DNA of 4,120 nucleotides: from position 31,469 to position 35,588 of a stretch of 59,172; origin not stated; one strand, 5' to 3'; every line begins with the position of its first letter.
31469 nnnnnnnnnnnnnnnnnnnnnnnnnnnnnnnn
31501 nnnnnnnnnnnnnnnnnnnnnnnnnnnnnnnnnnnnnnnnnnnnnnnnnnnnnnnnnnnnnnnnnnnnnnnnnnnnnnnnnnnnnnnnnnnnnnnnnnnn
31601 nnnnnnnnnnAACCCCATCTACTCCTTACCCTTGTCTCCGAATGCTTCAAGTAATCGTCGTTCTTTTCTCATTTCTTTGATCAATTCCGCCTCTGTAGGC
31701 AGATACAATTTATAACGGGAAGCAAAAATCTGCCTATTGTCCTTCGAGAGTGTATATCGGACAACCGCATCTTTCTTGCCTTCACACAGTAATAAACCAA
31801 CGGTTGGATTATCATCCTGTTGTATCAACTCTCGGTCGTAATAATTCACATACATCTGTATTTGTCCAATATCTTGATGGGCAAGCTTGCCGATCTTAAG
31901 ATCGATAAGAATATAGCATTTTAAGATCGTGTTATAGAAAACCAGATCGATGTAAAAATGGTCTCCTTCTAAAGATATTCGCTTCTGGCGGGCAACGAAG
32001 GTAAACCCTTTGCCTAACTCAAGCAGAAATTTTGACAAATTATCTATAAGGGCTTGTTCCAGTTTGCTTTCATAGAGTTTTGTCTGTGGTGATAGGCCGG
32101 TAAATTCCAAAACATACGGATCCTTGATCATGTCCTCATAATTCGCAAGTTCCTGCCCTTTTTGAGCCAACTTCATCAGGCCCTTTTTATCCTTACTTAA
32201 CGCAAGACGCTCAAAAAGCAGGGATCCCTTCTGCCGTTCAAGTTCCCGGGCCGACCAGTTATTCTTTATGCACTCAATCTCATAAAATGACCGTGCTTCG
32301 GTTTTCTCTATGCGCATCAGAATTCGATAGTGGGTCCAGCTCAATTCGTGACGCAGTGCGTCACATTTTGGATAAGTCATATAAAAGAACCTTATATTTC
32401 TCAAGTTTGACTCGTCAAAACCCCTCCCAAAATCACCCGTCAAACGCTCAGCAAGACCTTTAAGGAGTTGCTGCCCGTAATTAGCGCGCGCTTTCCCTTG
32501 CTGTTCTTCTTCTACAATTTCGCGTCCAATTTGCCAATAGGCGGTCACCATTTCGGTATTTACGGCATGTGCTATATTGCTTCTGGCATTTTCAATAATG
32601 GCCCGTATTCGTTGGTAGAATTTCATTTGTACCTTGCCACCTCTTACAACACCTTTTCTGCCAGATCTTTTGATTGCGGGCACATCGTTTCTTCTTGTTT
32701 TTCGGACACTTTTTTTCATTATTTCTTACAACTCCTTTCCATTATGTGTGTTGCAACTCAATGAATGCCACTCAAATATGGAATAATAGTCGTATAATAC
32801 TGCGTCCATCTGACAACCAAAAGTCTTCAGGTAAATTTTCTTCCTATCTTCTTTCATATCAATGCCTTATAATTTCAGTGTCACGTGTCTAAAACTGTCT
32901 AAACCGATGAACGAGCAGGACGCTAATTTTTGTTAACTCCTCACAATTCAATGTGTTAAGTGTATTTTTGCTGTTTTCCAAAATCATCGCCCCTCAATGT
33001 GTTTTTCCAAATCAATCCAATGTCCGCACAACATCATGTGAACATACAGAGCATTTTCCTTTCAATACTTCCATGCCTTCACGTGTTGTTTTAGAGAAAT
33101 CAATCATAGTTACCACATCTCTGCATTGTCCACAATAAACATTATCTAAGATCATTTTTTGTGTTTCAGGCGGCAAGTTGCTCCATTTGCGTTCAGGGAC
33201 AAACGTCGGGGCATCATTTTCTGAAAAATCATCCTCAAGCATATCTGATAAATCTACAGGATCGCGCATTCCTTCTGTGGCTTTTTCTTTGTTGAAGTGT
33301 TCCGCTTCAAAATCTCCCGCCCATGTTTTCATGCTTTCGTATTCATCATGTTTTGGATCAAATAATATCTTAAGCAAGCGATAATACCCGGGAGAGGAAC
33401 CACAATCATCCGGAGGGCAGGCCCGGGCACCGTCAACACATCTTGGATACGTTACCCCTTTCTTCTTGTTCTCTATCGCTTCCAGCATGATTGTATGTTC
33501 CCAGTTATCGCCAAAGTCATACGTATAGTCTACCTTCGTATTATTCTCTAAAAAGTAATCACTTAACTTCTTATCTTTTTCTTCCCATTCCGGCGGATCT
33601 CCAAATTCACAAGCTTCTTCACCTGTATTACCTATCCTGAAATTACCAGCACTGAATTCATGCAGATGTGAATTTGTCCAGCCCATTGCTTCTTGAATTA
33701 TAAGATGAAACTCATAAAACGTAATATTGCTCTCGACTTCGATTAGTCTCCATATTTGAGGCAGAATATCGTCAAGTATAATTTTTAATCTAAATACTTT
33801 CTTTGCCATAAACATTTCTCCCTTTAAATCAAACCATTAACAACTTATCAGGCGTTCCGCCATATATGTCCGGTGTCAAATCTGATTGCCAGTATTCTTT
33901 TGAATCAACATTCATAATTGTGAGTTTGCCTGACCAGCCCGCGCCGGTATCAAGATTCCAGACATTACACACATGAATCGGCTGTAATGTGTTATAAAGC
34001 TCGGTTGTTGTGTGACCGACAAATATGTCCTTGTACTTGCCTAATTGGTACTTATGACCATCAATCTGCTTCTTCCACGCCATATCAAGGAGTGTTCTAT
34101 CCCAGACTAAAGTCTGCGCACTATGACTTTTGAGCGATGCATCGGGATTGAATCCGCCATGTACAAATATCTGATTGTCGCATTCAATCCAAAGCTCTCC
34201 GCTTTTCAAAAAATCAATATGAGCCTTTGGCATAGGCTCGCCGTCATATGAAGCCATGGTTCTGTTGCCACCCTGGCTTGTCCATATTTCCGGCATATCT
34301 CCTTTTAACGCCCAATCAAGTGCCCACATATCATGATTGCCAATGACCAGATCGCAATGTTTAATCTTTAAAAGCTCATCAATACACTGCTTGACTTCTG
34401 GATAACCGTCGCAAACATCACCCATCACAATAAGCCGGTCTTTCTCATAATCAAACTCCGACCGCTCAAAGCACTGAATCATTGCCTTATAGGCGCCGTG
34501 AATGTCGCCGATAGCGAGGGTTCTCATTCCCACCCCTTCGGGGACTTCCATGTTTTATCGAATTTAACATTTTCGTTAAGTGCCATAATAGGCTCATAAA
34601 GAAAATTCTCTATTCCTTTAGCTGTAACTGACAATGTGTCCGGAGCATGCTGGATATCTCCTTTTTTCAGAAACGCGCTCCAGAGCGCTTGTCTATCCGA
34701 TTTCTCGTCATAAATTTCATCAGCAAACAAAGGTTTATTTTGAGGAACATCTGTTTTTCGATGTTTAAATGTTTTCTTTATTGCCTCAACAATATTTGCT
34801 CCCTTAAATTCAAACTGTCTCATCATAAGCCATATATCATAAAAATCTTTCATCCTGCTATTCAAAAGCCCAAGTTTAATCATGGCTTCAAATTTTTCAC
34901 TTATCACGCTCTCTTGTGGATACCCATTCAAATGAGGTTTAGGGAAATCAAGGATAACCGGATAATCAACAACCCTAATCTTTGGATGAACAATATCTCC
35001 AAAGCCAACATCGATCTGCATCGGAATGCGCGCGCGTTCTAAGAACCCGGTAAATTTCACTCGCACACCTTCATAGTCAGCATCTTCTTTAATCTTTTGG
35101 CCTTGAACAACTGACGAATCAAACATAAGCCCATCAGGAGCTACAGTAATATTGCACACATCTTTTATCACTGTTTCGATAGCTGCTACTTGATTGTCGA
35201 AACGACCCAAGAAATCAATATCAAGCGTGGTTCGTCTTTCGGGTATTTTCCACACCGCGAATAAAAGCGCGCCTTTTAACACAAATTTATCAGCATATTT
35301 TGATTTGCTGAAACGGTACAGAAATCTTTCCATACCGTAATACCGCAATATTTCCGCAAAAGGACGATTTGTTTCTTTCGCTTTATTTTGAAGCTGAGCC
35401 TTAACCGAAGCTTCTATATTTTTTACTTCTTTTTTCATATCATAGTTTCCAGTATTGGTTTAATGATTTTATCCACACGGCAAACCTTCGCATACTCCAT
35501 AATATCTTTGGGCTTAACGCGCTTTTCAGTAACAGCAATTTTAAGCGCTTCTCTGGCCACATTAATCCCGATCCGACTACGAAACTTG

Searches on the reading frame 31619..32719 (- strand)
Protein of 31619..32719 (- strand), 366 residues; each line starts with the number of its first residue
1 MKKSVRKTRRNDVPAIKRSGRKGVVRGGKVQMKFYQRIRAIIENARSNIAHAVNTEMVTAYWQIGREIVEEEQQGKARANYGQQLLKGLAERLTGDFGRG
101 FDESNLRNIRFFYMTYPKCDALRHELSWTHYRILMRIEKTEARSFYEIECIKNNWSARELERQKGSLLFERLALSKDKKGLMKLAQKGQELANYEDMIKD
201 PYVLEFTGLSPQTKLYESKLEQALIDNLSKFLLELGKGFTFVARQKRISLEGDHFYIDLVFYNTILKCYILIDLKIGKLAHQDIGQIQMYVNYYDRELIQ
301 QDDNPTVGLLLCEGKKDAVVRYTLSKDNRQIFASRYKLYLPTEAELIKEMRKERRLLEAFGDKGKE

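Call 55: search_protein_families(library=pfam, proteins=[window:31619-32719:-], max_evalue=0.00001)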
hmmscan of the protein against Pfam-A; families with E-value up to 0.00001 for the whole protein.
window:31619-32719:- (366 aa): 2 families
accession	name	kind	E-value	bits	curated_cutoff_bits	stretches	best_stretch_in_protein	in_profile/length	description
PF06250.17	YhcG_C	-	9.3e-58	194.9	32.5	1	196-346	2-152/157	YhcG PDDEXK nuclease domain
PF17761.7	DUF1016_N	-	9.4e-46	155.8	32.8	1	38-171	2-137/137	DUF1016 N-terminal domain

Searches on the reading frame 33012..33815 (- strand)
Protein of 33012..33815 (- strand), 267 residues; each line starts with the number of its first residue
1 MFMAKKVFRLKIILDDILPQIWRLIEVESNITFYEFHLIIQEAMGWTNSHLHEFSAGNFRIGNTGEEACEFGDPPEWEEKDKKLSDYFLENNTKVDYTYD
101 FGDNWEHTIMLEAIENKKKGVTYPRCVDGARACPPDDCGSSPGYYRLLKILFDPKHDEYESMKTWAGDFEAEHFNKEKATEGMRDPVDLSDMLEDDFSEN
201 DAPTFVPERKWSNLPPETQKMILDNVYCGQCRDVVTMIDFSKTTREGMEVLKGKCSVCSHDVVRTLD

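Call 55: search_protein_families(library=pfam, proteins=[window:33012-33815:-], max_evalue=0.00001)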
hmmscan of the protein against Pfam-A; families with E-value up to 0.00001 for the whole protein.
window:33012-33815:- (267 aa): 1 family
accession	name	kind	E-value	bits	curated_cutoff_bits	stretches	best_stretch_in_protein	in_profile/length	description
PF07929.16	PRiA4_ORF3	-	2.7e-60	203.5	26.6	1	6-177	1-172/173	Plasmid pRiA4b ORF-3-like protein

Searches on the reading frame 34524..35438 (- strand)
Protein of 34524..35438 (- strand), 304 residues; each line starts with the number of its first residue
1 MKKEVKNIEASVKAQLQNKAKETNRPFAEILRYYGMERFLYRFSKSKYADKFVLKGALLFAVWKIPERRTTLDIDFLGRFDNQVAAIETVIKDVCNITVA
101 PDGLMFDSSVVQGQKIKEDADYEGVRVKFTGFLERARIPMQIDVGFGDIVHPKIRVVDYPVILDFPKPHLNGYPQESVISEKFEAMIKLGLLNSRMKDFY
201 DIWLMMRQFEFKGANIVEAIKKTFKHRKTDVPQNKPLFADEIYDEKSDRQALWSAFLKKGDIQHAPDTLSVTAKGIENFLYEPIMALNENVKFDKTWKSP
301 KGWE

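Call 56: search_protein_families(library=pfam, proteins=[window:34524-35438:-], max_evalue=0.00001)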
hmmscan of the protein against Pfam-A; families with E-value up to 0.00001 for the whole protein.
window:34524-35438:- (304 aa): 1 family
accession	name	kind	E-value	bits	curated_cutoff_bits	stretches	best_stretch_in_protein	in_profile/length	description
PF08843.17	AbiEii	-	2.8e-41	142.5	22.5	1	38-261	1-224/238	Nucleotidyl transferase AbiEii toxin, Type IV TA system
